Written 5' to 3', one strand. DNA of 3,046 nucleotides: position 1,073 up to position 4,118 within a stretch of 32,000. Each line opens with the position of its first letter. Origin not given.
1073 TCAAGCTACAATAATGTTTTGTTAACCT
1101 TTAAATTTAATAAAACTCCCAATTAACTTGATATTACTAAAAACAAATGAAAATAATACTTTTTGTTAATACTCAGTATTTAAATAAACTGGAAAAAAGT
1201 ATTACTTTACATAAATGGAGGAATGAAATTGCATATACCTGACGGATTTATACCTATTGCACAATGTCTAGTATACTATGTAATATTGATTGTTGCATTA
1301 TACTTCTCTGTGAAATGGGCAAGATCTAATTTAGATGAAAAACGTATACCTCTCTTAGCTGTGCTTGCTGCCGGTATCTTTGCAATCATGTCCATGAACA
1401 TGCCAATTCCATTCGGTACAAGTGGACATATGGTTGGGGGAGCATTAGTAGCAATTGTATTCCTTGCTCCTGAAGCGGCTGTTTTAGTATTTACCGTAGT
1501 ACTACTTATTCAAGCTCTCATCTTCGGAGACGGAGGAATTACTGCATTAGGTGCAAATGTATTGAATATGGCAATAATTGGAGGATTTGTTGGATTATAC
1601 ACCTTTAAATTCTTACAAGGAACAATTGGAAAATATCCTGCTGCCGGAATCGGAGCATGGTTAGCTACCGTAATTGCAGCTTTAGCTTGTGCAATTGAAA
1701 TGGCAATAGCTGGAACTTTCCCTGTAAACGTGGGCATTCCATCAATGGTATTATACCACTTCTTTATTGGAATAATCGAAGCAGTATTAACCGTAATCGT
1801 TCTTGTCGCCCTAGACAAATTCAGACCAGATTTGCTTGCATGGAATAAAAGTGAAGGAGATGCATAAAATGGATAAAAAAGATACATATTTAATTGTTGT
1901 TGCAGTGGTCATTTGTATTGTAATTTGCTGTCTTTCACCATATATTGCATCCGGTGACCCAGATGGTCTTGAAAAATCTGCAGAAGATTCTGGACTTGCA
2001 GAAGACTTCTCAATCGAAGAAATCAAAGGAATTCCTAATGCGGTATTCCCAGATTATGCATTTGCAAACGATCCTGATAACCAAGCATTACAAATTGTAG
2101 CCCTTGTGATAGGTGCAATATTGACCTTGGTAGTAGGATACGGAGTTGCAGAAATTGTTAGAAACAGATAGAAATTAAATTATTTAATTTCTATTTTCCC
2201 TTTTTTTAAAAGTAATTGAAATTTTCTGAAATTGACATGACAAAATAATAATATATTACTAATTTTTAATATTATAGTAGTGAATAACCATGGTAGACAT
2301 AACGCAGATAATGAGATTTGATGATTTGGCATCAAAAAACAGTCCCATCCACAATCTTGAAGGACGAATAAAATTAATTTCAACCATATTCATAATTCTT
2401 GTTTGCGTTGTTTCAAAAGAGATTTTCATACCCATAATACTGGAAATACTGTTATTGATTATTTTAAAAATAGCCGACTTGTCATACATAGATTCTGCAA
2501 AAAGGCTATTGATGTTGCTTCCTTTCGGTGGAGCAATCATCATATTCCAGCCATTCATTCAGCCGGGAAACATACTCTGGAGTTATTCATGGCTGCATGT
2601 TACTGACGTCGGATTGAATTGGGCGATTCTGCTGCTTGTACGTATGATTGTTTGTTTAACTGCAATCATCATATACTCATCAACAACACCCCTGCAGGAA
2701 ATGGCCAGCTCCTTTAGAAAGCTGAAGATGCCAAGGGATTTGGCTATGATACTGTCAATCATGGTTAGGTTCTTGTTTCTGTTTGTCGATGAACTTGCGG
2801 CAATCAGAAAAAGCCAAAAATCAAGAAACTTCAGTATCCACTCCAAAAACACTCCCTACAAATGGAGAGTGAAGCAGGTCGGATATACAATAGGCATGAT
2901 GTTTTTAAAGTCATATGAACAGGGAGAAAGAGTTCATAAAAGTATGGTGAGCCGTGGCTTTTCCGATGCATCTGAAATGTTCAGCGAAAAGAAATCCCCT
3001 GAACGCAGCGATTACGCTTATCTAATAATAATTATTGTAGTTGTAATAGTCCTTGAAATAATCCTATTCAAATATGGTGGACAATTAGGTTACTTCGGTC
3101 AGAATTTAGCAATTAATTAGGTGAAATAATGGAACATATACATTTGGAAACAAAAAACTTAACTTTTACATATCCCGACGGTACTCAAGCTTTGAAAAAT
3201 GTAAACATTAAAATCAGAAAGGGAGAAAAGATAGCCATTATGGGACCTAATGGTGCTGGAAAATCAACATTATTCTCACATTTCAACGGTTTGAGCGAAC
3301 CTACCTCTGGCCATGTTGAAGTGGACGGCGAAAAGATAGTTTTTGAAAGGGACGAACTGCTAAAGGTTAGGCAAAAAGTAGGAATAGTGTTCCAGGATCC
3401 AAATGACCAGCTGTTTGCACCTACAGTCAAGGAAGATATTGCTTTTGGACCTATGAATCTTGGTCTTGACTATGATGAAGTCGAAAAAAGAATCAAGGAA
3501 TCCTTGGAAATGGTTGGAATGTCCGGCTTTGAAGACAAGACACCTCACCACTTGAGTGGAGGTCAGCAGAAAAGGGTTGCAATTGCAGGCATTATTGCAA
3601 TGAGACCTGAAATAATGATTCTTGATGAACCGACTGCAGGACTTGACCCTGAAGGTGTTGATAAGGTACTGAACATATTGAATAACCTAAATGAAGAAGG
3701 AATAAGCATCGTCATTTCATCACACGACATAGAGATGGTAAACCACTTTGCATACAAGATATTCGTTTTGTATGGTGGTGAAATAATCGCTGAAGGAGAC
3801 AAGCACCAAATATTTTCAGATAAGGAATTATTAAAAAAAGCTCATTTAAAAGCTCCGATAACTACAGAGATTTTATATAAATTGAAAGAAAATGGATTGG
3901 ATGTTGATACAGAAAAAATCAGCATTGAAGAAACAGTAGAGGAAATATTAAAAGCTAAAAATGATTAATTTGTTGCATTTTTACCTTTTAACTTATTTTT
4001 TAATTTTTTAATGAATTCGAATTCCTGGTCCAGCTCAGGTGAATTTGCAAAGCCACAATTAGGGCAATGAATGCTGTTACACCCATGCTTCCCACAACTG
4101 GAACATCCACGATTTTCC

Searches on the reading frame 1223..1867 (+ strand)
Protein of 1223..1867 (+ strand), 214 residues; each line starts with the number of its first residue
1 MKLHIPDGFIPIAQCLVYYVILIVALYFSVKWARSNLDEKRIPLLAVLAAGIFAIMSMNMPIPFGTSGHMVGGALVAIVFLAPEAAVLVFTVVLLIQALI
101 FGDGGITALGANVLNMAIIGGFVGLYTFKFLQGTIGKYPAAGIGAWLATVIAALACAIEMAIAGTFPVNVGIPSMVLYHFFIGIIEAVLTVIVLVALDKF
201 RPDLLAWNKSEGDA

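Call 9: search_protein_families(library=ncbifam, proteins=[window:1223-1867:+])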
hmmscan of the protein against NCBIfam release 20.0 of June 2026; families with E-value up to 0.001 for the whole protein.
window:1223-1867:+ (214 aa): 11 families
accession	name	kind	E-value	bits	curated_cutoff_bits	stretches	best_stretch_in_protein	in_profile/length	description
NF004902.0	PRK06265.1-1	equivalog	3.9e-97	324.1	219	1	3-210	1-208/213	cobalt transporter CbiM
NF008873.0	PRK11909.1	equivalog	5.2e-51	173.6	225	1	3-206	1-219/230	cobalt transporter CbiM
NF005598.0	PRK07331.1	equivalog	7.5e-45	153.7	401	1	3-206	1-221/323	cobalt transporter CbiM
NF006184.0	PRK08319.1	equivalog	2.5e-30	105.7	180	1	3-206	1-213/224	energy-coupling factor ABC transporter permease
TIGR00123.1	cbiM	equivalog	1.1e-24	87.6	184.15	1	3-205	1-212/214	cobalt ECF transporter S component CbiM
NF004905.0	PRK06265.1-5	equivalog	5.4e-16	59.3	173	1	3-209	1-201/205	cobalt transporter CbiM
NF004907.0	PRK06265.2-2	subfamily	7.8e-16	58.3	200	1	2-207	20-219/221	cobalt transporter CbiM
NF004903.0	PRK06265.1-3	equivalog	4.1e-14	52.5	193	1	3-207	2-200/211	cobalt transporter CbiM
NF004906.0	PRK06265.2-1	equivalog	2.9e-11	43.7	205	1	3-205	1-209/212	cobalt transporter CbiM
NF004904.0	PRK06265.1-4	equivalog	2.8e-10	40.2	172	1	28-208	22-202/206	cobalt transporter CbiM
NF004909.0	PRK06265.2-5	equivalog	1.7e-09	38.1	172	1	29-205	23-194/196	cobalt transporter CbiM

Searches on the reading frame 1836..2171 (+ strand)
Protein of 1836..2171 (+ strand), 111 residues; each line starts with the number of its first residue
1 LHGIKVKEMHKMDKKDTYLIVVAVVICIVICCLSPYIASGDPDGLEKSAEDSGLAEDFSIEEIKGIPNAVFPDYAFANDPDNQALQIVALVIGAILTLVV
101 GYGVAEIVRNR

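Call 9: search_protein_families(library=ncbifam, proteins=[window:1836-2171:+])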
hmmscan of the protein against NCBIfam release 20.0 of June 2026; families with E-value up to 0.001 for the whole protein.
window:1836-2171:+ (111 aa): 5 families
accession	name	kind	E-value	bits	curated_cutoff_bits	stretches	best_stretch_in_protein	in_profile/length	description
NF004934.0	PRK06287.1-5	equivalog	1.9e-19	69.6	115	1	15-109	4-97/99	cobalt transport protein CbiN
NF004933.0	PRK06287.1-4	equivalog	3.4e-14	53.1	238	1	12-110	13-116/122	cobalt transport protein CbiN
NF004932.0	PRK06287.1-3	equivalog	2.6e-13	50.2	191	1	12-111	1-95/105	cobalt transport protein CbiN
NF004931.0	PRK06287.1-2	equivalog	3.4e-13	49.7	142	1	16-110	3-102/107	cobalt transport protein CbiN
NF004930.0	PRK06287.1-1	subfamily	2.5e-12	46.7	142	1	14-108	3-105/110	cobalt transport protein CbiN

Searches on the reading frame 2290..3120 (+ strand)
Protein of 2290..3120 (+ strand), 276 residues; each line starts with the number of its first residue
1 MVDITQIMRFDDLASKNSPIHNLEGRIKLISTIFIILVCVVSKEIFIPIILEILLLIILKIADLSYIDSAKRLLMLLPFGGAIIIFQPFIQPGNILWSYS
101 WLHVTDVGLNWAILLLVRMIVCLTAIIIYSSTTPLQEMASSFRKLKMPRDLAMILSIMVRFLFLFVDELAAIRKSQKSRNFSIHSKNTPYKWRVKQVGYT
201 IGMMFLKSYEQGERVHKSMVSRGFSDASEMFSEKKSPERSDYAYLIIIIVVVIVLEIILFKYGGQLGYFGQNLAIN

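Call 9: search_protein_families(library=ncbifam, proteins=[window:2290-3120:+])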
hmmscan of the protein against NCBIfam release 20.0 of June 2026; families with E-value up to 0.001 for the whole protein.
window:2290-3120:+ (276 aa): 2 families
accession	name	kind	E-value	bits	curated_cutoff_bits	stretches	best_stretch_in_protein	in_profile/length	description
TIGR02454.1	ECF_T_CbiQ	equivalog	9.6e-44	149.6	111.8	1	24-222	2-200/200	cobalt ECF transporter T component CbiQ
NF012029.0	PRK15485.1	equivalog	6.3e-11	42.7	303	1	29-192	23-191/225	energy-coupling factor ABC transporter transmembrane protein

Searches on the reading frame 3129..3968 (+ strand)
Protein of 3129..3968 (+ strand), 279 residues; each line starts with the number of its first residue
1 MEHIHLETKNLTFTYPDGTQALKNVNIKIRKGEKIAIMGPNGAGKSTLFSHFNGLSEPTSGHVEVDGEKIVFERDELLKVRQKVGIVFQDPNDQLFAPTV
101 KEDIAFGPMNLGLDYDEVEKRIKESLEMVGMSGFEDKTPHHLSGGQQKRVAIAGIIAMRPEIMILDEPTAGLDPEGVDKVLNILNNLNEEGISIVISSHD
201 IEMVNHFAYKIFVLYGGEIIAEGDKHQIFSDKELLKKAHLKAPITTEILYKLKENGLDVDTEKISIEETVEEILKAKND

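Call 9: search_protein_families(library=ncbifam, proteins=[window:3129-3968:+])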
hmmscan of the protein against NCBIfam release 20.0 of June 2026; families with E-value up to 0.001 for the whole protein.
window:3129-3968:+ (279 aa): 193 families (the best 25 are shown)
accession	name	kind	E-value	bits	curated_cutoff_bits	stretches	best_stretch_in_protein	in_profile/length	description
NF010171.0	PRK13652.1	equivalog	7.7e-92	307.3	476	1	6-276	4-272/277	cobalt transporter ATP-binding subunit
TIGR04521.1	ECF_ATPase_2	equivalog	1.9e-90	302.7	330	1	7-274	2-278/279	energy-coupling factor transporter ATPase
TIGR04520.1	ECF_ATPase_1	equivalog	1.4e-86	290.3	315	1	7-273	2-268/269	energy-coupling factor transporter ATPase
NF010157.0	PRK13636.1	equivalog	1.5e-84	283.5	463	1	1-278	1-280/285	cobalt transporter ATP-binding subunit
TIGR01166.1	cbiO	subfamily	1.2e-82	276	211.8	1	15-203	1-189/190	cobalt ABC transporter, ATP-binding protein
NF010158.0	PRK13637.1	equivalog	1.4e-81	273.7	390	1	7-276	4-280/287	energy-coupling factor transporter ATPase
NF010155.0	PRK13634.1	equivalog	1.8e-74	250.6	413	1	16-275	17-281/290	energy-coupling factor ABC transporter ATP-binding protein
NF010156.0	PRK13635.1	equivalog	1e-72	244.7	392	1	4-276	4-275/279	energy-coupling factor ABC transporter ATP-binding protein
NF010170.0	PRK13651.1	equivalog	1.8e-69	234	432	2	79-274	102-297/308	cobalt transporter ATP-binding subunit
NF010166.0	PRK13646.1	equivalog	1.1e-56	192.2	458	1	8-267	5-271/286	energy-coupling factor transporter ATPase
NF010153.0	PRK13631.1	equivalog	3.6e-56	190.5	463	1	4-264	20-299/320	cobalt transporter ATP-binding subunit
NF010159.0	PRK13638.1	equivalog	3.7e-54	183.9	489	1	6-248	2-243/271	energy-coupling factor ABC transporter ATP-binding protein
NF010167.0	PRK13648.1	subfamily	1.4e-51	175.5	241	1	7-254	9-255/269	energy-coupling factor transporter ATPase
TIGR02673.1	FtsE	equivalog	5.8e-50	169.9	264.85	1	7-215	3-211/214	cell division ATP-binding protein FtsE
TIGR02315.1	ABC_phnC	equivalog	2.3e-49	168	266.1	1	6-228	2-233/243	phosphonate ABC transporter ATP-binding protein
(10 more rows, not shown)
